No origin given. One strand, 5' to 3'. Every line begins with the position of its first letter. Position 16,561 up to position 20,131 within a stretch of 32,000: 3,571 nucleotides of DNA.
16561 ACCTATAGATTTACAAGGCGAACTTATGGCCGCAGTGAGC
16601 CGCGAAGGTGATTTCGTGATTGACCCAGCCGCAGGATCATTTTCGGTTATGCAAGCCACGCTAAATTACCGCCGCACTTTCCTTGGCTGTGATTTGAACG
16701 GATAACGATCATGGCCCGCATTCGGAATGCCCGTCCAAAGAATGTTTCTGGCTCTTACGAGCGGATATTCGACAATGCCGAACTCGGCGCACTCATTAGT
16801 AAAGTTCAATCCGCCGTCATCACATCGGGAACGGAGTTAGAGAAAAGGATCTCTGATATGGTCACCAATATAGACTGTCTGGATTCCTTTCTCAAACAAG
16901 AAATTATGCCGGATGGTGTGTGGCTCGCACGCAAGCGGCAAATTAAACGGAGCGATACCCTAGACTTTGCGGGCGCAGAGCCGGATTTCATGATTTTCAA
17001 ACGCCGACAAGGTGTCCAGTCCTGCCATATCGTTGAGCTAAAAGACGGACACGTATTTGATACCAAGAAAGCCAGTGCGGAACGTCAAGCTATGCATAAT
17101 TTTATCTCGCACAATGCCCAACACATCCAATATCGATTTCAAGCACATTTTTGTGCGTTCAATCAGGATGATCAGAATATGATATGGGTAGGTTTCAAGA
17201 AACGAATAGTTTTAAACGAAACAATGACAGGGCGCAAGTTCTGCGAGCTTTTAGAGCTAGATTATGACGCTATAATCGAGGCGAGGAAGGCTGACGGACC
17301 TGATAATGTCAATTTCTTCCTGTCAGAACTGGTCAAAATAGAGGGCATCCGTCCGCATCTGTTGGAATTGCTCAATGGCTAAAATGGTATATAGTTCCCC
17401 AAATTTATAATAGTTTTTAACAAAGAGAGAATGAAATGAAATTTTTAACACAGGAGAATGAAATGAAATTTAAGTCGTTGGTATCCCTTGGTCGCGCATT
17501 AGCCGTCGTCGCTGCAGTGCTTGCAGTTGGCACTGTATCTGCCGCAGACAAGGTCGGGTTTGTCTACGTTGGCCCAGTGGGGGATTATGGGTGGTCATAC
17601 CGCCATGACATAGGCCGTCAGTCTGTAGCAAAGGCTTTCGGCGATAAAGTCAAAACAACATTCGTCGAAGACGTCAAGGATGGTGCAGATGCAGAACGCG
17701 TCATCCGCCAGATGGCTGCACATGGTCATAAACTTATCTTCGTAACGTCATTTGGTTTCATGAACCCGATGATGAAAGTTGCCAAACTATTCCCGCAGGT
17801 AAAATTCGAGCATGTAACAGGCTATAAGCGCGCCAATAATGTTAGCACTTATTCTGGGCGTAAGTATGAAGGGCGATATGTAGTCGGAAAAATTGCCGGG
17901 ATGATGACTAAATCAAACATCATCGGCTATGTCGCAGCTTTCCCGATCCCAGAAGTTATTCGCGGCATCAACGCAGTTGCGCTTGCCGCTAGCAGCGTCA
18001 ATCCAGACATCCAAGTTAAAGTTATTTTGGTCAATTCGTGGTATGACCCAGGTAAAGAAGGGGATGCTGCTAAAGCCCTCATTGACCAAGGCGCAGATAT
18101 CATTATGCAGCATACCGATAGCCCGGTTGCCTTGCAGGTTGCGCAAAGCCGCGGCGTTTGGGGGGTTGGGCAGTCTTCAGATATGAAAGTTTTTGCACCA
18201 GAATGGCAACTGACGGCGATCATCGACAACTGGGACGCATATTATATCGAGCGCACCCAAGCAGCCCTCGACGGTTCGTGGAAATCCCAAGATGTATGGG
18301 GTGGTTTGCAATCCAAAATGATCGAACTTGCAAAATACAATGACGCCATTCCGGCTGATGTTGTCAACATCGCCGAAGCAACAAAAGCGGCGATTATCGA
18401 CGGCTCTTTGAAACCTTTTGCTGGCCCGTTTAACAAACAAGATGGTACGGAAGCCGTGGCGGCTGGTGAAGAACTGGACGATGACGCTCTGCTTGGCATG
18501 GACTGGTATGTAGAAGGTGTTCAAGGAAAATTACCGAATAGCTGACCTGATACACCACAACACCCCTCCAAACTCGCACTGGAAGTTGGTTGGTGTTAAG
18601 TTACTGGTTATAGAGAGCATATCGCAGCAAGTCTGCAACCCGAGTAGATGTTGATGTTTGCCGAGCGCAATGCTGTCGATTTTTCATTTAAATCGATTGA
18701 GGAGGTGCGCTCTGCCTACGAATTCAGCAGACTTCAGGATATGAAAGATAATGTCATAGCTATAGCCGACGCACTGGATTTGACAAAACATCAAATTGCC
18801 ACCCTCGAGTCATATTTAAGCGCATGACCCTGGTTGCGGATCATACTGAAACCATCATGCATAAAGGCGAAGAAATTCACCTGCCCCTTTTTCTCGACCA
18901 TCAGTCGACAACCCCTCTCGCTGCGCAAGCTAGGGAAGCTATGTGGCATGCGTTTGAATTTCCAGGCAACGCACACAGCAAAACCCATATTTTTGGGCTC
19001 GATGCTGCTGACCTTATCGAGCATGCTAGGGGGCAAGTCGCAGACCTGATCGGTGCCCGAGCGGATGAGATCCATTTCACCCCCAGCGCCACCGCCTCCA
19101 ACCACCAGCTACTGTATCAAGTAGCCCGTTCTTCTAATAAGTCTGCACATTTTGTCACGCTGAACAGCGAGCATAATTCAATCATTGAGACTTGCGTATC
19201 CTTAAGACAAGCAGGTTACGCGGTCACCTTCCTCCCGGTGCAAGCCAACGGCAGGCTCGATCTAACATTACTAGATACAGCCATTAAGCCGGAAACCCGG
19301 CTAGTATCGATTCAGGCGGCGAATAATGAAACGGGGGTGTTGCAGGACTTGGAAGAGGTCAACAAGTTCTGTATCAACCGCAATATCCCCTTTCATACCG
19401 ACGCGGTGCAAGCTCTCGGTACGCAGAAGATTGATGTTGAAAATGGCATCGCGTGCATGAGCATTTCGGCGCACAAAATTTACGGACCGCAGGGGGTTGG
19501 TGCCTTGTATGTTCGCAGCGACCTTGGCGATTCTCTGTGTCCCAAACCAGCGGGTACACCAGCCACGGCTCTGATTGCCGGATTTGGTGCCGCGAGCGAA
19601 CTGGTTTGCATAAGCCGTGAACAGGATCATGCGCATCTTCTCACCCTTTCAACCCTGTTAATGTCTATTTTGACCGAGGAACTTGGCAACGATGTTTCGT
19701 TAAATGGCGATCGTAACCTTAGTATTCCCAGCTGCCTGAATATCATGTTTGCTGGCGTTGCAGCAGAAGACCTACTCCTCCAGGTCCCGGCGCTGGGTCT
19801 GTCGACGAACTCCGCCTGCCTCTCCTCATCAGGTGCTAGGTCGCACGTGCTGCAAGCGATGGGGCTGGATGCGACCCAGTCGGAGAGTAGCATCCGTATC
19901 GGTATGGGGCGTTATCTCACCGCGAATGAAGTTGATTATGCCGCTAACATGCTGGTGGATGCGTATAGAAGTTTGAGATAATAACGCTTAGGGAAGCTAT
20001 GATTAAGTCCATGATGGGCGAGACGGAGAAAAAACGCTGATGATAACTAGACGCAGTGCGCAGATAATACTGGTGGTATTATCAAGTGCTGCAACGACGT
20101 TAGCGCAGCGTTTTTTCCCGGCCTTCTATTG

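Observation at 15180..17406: IS1595-type shell carrying a Zn-ribbon protein, a DNA methyltransferase and a PD-(D/E)xK nuclease, inserted inside an ABC importer operon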

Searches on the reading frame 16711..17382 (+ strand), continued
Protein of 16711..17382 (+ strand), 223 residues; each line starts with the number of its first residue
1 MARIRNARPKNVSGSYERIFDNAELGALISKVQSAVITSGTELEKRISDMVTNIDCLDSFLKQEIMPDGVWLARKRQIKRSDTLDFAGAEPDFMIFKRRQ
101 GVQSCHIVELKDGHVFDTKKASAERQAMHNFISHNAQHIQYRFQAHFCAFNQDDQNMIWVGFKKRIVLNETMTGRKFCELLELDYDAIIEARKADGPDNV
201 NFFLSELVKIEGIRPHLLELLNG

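Call 54: search_dna_similar(query=window:16711-17382:+, collection=plasmids, mode=protein, max_rows=20)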
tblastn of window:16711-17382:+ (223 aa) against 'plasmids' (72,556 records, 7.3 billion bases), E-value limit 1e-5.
Records with a match: 5; places in all: 5; records where one place covers at least 80% of the query: 5.
Best place of each record, by identity: <60% 5.
By first word of the organism name: Campylobacter 5.
By predicted mobility (MOB-suite, as given by PLSDB): conjugative 5.
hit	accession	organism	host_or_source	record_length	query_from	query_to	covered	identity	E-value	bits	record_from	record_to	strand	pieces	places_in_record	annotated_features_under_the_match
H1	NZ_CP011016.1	Campylobacter coli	Homo sapiens,feces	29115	1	219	98%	35.5%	5e-36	140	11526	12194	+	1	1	hypothetical protein | DNA methyltransferase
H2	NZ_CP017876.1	Campylobacter coli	pork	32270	1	219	98%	35.5%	5e-36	140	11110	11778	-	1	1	hypothetical protein | DNA methyltransferase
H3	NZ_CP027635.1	Campylobacter coli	turkey,meat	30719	1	219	98%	35.1%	2e-35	139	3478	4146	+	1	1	restriction endonuclease | DNA methyltransferase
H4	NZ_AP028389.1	Campylobacter jejuni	Homo sapiens,feces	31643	1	219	98%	34.9%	1e-32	131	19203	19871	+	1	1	restriction endonuclease | DNA methyltransferase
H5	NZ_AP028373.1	Campylobacter coli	Homo sapiens,feces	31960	1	219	98%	34.9%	1e-32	131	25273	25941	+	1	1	restriction endonuclease | DNA methyltransferase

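Call 55: search_dna_similar(query=window:16711-17382:+, collection=phages, mode=protein, max_rows=10)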
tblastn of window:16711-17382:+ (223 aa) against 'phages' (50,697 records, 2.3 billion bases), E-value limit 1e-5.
No match.

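Call 56: get_annotated_region(hit=H3, flank=3000)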
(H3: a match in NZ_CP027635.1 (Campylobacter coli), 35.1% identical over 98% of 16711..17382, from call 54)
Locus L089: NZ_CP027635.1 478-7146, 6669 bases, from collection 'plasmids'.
description: Campylobacter coli strain meC0281 plasmid unnamed1, complete sequence
organism: Campylobacter coli (NCBI taxid 195)
taxonomy: Bacteria; Campylobacterota; Epsilonproteobacteria; Campylobacterales; Campylobacteraceae; Campylobacter; Campylobacter coli
host: -; source: turkey,meat; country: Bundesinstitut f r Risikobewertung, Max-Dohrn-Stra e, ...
typing (MOB-suite, as given by PLSDB): conjugative; relaxase MOBP; mating-pair formation MPF_T
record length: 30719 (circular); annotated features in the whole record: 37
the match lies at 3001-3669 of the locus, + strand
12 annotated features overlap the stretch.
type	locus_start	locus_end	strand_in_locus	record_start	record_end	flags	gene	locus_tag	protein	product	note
CDS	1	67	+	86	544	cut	-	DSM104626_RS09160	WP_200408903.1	GNAT family N-acetyltransferase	-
CDS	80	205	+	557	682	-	-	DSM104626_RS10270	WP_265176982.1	hypothetical protein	-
CDS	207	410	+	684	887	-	-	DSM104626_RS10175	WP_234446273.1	hypothetical protein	-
CDS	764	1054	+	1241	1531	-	-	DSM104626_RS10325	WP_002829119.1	hypothetical protein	-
CDS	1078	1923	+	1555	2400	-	-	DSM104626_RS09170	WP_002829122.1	replication/maintenance protein RepL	-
CDS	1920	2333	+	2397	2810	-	-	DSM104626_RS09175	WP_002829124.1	type II toxin-antitoxin system VapC family toxin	-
CDS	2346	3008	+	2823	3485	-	-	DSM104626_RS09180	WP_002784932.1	DNA methyltransferase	GO:0006306 - DNA methylation [Evidence IEA]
CDS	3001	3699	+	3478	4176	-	-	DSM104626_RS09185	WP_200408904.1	restriction endonuclease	-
CDS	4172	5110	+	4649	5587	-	trbB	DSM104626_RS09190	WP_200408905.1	P-type conjugative transfer ATPase TrbB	-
CDS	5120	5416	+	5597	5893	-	-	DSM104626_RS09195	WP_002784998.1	TrbC/VirB2 family protein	-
CDS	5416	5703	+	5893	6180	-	trbD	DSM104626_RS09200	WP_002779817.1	conjugal transfer protein TrbD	-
CDS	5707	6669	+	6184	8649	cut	-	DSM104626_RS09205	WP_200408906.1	conjugal transfer protein TrbE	-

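Call 72: find_related_loci(query=A3, collection=viral_contigs, flank=5000)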
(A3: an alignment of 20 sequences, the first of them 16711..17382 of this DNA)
Query A3 (223 aa) in viral_contigs; peptide patterns used: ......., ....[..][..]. (x = any residue, [..] = any of these).
89 stretches matched a pattern, but none encodes a relative of the query by tblastn (E <= 1e-3).

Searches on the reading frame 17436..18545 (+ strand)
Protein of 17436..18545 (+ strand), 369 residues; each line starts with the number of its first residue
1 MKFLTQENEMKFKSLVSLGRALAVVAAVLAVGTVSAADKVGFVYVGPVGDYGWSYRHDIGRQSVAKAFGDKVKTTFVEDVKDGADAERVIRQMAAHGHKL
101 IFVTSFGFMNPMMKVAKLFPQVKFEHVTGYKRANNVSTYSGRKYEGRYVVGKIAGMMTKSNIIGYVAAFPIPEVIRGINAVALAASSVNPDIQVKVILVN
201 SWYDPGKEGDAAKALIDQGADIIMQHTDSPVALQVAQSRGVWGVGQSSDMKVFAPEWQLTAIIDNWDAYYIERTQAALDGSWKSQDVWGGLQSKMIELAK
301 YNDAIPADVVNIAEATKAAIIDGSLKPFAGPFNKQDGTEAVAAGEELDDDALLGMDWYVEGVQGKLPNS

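Call 4: search_protein_families(library=pfam, proteins=[window:17436-18545:+], max_evalue=0.1)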
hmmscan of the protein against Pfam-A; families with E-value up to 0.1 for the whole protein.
window:17436-18545:+ (369 aa): 1 family
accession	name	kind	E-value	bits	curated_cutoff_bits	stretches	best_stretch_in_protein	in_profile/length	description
PF02608.20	Bmp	-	1.9e-50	172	24.1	1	38-315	2-285/301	ABC transporter substrate-binding protein PnrA-like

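Call 70: find_related_loci(query=window:17463-18545:+, collection=metagenome_contigs, flank=3000)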
Query window:17463-18545:+ (360 aa) in metagenome_contigs; peptide patterns used: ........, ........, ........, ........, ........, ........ (x = any residue, [..] = any of these).
474 stretches matched a pattern; 408 encode a relative of the query (tblastn E <= 1e-3); the best 80 are kept; 80 distinct loci.
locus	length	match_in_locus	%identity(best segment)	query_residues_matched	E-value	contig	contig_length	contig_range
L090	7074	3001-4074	78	1-358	0e+0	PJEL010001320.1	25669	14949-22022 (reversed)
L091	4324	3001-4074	75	1-358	0e+0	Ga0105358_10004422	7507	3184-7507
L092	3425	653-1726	75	1-358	0e+0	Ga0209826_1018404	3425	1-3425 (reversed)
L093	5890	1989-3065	73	1-359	0e+0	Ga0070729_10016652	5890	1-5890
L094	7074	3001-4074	70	1-359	5e-175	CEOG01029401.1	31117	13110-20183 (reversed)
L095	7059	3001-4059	71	2-358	4e-173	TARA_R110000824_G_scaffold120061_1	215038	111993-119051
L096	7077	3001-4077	66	3-359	2e-161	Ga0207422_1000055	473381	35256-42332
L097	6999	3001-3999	69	26-358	8e-159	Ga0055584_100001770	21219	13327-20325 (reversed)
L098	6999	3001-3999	70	27-359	5e-159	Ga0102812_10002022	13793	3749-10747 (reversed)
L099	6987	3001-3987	70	30-358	3e-158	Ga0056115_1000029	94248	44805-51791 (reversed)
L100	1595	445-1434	69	30-359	4e-171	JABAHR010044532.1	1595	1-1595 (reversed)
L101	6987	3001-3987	70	30-358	3e-156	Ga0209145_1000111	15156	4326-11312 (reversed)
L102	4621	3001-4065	63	2-358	3e-157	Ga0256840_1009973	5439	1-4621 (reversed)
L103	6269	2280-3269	68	30-359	2e-155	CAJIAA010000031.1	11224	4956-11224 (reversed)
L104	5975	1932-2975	66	14-358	1e-155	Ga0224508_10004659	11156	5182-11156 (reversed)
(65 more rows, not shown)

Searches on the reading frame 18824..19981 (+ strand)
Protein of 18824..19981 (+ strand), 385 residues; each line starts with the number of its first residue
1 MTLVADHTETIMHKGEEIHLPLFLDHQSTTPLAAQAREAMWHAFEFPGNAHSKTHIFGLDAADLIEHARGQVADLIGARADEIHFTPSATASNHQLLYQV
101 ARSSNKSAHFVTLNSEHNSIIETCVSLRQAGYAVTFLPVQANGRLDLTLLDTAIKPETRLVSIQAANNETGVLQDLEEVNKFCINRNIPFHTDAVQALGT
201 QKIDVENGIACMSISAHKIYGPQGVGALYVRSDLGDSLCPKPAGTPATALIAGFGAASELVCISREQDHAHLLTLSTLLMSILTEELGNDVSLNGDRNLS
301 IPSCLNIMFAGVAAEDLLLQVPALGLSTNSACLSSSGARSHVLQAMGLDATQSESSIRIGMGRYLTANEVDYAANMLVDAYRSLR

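Call 66: search_protein_families(library=pfam, proteins=[window:18824-19981:+], max_evalue=0.00001)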
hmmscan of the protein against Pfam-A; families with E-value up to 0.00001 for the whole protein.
window:18824-19981:+ (385 aa): 2 families
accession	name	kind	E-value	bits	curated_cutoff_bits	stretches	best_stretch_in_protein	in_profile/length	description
PF00266.25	Aminotran_5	-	4.9e-61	207.2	21.5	2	23-239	2-222/371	Aminotransferase class-V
PF01212.27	Beta_elim_lyase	-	4.3e-06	26.7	27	1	67-194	36-169/288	Beta-eliminating lyase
